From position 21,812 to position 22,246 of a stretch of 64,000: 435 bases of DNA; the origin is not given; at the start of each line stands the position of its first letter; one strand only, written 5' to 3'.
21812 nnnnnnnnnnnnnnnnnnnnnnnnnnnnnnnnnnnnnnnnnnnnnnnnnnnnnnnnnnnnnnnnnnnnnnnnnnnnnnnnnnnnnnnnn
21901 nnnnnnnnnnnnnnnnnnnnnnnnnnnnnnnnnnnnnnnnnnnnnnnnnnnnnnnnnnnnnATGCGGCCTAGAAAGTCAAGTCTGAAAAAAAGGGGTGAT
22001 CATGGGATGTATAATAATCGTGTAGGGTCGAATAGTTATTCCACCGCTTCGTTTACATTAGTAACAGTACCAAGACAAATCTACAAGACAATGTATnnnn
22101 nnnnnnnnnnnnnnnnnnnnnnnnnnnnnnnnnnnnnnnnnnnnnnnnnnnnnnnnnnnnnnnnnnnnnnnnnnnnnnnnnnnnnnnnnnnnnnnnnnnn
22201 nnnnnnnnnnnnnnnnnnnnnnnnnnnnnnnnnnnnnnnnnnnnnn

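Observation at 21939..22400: Four 120-bp copies of the exon-14 acceptor plus 45 nt of exon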

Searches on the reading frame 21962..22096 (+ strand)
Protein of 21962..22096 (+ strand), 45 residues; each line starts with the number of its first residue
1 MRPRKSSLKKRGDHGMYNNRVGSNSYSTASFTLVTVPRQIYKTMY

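Call 53: search_protein_families(library=pfam, proteins=[window:21962-22096:+], max_evalue=0.1)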
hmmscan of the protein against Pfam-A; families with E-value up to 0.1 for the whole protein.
seq(45 aa): 0 families
